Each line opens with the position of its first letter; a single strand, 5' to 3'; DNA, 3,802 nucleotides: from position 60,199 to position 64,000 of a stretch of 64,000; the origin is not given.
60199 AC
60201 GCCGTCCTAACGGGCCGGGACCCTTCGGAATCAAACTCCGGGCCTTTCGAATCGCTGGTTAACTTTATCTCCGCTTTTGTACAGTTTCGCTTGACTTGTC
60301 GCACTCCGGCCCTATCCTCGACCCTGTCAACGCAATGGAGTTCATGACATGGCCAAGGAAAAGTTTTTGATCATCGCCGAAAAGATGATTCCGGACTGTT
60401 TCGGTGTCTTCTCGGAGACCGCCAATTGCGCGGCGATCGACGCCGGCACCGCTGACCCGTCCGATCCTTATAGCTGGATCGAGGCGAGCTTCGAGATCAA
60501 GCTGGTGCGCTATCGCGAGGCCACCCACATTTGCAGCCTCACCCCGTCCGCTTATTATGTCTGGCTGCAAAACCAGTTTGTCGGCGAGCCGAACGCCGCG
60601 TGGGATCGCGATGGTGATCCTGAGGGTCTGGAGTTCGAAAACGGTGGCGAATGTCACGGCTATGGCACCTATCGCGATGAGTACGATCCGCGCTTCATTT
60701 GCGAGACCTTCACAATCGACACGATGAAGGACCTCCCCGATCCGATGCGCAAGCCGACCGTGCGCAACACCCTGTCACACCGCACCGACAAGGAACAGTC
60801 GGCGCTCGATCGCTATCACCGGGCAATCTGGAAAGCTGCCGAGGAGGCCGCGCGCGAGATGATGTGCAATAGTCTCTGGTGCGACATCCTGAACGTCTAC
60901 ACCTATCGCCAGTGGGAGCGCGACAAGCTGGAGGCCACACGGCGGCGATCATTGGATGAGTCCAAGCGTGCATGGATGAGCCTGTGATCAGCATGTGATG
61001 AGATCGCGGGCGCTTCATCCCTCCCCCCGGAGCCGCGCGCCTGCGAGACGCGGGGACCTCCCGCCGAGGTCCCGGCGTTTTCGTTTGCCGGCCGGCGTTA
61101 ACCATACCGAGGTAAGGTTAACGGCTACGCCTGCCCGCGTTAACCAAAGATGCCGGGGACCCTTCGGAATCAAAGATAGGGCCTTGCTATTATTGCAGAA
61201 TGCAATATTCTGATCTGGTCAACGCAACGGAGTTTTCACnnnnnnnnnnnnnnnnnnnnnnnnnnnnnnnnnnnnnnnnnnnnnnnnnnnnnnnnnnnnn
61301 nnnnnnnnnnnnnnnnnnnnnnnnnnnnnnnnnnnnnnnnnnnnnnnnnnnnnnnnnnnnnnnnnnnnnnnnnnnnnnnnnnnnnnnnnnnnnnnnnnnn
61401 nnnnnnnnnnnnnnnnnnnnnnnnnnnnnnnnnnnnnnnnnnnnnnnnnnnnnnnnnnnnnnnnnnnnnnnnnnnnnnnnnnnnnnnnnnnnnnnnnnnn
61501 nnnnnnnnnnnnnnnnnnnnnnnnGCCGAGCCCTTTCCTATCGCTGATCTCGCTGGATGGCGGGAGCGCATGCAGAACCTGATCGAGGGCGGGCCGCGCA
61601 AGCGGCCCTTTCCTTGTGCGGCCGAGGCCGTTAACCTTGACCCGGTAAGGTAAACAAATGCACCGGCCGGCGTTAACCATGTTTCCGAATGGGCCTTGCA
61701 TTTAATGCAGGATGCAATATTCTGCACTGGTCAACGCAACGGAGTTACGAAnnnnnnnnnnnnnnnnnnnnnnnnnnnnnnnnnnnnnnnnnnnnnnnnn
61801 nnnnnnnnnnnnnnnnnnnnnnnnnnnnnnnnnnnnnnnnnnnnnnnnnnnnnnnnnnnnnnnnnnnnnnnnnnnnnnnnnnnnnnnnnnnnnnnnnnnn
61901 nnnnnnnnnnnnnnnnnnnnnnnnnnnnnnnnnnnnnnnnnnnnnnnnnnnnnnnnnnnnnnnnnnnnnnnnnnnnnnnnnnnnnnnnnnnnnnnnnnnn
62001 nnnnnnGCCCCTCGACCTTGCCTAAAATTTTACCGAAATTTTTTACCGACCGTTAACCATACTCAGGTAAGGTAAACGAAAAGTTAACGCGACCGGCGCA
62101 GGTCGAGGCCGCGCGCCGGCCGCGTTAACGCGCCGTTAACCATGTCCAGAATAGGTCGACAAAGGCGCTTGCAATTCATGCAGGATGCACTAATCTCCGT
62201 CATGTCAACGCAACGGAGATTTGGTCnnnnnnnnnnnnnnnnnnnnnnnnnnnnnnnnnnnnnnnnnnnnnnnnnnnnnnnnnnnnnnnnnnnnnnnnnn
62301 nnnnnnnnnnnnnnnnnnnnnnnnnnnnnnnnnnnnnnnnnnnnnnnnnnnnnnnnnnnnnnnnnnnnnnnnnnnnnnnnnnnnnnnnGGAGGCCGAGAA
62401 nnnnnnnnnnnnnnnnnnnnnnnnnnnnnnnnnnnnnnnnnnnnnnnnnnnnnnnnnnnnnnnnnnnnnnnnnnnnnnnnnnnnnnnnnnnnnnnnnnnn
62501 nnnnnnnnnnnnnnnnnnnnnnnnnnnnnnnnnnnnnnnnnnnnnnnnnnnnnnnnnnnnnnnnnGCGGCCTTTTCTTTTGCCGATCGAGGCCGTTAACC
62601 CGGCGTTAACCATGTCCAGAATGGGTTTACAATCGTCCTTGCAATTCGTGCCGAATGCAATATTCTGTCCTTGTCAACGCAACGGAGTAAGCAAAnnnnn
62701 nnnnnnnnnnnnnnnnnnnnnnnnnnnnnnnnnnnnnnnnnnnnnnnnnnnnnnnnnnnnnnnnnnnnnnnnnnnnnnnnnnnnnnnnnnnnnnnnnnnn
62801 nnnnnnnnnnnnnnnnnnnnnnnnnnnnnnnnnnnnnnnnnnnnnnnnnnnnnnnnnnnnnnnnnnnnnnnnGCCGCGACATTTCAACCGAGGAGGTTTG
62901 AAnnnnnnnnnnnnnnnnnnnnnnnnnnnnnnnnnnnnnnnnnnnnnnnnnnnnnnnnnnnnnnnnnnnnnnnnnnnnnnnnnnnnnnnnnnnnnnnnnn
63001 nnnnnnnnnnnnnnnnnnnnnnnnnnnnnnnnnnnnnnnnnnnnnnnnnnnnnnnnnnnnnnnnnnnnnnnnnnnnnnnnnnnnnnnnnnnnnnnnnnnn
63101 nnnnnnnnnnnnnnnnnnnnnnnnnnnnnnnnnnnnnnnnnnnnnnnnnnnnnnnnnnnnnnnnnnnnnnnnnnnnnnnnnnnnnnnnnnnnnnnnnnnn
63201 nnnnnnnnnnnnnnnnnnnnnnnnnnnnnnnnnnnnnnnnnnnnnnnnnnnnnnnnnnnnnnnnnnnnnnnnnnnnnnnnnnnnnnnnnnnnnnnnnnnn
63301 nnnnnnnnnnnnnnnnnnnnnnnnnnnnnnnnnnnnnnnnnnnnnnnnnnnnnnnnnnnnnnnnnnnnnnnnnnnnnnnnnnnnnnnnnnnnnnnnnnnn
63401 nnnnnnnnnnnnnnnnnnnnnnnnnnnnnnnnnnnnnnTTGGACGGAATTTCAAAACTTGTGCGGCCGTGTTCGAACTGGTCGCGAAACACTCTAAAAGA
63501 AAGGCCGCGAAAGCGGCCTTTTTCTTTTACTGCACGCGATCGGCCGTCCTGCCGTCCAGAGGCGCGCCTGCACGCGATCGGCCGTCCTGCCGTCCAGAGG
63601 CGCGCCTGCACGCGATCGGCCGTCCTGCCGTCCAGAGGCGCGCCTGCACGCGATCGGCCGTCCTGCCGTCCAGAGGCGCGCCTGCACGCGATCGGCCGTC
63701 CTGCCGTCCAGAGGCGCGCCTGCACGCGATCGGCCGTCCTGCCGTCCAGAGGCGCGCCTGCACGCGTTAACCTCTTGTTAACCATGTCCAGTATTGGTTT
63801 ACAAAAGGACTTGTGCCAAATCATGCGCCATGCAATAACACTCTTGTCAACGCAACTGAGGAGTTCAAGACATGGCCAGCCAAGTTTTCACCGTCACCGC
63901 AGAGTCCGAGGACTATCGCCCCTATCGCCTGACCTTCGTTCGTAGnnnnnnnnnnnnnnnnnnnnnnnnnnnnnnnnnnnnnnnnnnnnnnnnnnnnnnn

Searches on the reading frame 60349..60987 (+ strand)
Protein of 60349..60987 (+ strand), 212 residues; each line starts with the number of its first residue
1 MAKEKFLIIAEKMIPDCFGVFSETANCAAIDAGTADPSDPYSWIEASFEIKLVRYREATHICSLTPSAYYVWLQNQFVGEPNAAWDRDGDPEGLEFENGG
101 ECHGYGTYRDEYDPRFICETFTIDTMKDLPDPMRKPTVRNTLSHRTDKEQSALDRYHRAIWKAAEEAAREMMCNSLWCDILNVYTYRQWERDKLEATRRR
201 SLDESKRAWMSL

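Call 70: find_encoding_contigs(protein=window:60349-60987:+, flank=10000, max_places=2)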
Protein window:60349-60987:+ (212 aa): no gene with exactly this product is on record in the collection.

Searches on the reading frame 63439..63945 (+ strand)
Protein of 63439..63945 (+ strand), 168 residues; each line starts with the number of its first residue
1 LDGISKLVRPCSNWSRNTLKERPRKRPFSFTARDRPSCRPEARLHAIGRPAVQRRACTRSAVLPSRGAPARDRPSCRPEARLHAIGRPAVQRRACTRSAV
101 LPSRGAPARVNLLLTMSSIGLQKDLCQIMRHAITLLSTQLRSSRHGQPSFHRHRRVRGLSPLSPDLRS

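Call 68: find_encoding_contigs(protein=window:63439-63945:+, flank=10000, max_places=2)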
Protein window:63439-63945:+ (168 aa): no gene with exactly this product is on record in the collection.
